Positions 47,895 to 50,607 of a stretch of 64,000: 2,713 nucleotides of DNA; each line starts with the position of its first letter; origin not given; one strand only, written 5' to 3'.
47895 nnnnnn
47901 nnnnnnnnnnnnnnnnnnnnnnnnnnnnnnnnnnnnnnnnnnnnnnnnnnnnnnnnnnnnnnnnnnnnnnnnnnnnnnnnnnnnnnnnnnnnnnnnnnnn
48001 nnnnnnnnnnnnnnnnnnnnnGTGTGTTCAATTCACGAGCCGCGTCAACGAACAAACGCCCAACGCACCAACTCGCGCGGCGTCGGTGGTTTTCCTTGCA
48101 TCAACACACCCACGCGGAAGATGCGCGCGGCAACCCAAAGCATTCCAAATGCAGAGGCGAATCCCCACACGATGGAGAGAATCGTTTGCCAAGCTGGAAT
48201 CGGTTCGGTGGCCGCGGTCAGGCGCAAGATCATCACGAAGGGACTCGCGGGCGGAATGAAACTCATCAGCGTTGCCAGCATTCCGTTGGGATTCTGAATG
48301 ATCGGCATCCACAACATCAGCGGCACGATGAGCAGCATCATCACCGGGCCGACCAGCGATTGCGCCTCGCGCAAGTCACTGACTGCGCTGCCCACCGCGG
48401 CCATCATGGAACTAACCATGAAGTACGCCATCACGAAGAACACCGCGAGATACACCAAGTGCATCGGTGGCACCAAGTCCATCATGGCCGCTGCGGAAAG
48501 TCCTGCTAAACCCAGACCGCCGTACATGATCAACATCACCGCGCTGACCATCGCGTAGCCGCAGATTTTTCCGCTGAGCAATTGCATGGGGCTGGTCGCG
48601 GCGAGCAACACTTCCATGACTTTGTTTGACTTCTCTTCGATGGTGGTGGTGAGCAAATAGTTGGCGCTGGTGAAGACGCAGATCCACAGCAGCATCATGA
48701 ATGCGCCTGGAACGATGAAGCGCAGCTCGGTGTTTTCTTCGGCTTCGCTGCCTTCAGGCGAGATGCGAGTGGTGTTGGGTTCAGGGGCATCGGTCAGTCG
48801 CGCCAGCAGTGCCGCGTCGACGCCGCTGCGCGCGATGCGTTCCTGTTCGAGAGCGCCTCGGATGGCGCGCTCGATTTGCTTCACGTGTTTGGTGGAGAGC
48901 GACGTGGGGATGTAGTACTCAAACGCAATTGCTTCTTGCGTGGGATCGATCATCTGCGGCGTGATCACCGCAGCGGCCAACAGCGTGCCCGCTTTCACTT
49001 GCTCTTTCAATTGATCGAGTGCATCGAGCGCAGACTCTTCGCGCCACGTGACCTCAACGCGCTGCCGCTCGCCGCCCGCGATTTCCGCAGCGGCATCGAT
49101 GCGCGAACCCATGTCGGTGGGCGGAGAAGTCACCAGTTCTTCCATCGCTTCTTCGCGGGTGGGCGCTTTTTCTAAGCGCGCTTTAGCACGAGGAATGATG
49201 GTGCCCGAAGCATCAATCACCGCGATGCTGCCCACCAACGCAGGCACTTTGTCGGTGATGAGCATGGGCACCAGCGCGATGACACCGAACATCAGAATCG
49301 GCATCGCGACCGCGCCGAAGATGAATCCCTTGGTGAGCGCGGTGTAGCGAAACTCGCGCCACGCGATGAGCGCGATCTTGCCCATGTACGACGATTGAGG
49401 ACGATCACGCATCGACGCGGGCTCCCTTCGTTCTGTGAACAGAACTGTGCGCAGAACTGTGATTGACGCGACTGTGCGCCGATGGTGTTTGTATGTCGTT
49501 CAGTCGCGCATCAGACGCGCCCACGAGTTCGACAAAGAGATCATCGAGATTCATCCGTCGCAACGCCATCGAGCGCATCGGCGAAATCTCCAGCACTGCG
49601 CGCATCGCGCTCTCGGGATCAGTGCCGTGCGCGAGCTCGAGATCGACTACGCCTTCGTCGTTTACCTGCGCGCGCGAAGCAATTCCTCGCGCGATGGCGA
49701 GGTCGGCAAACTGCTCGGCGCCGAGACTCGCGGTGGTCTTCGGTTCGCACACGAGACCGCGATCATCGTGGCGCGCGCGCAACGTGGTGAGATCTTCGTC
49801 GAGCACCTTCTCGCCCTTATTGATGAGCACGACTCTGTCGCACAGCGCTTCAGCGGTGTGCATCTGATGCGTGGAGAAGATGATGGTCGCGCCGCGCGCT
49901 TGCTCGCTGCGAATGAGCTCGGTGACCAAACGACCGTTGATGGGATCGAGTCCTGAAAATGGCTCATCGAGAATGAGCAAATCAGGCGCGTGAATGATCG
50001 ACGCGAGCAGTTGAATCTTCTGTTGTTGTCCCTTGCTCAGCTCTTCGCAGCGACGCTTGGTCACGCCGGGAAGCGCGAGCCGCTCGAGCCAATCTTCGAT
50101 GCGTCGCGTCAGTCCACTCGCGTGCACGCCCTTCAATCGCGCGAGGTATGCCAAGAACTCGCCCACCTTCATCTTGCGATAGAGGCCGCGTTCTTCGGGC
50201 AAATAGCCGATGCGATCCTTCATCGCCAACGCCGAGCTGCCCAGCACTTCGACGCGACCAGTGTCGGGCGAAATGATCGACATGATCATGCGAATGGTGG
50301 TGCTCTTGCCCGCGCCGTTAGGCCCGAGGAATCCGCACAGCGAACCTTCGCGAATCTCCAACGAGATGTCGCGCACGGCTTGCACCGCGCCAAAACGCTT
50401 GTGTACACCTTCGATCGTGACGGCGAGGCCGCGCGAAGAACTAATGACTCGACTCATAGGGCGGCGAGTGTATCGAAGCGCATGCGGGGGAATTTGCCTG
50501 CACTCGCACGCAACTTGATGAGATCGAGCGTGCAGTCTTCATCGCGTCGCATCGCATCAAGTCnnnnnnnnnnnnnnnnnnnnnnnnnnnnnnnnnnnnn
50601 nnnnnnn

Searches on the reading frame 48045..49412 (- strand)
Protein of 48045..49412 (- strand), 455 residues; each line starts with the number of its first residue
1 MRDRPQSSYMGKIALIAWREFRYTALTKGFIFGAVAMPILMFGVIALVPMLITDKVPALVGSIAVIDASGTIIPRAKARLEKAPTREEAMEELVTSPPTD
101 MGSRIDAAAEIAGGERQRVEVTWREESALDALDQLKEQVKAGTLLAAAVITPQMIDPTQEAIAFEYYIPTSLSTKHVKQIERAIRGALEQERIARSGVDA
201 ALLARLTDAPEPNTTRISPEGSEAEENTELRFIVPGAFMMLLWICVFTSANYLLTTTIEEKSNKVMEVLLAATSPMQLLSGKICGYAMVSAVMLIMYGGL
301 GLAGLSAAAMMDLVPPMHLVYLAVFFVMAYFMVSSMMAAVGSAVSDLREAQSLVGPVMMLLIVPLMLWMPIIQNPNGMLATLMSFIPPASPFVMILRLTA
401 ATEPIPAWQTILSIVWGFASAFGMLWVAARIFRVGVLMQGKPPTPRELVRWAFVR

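Call 13: search_protein_families(library=pfam, proteins=[window:48045-49412:-], max_evalue=0.01)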
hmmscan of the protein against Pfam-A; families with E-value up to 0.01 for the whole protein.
window:48045-49412:- (455 aa): 3 families
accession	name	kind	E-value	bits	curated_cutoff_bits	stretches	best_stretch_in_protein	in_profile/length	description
PF12698.13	ABC2_membrane_3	-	6.2e-45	154.2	31.6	1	28-429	1-346/347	ABC-2 family transporter protein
PF01061.29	ABC2_membrane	-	0.00017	21.6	26.9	1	230-398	47-205/211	ABC-2 type transporter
PF01081.25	Aldolase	-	0.0015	18.4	27.8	1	111-178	30-95/196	KDPG and KHG aldolase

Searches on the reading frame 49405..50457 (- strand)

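Call 13: search_protein_families(library=pfam, proteins=[window:49405-50457:-], max_evalue=0.01)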
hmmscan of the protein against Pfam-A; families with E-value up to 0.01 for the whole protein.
window:49405-50457:- (350 aa): 4 families
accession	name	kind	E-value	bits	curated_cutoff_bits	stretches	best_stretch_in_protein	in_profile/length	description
PF00005.33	ABC_tran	-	7.9e-29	101.5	25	1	29-167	2-136/137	ABC transporter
PF13304.12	AAA_21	-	1.1e-14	55.6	27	1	137-199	235-300/304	AAA domain, putative AbiEii toxin, Type IV TA system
PF02463.25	SMC_N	-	0.0021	17.9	40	0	158-213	159-212/220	RecF/RecN/SMC N terminal domain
PF13555.12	AAA_29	-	0.0099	16.1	27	0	38-66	23-50/61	P-loop containing region of AAA domain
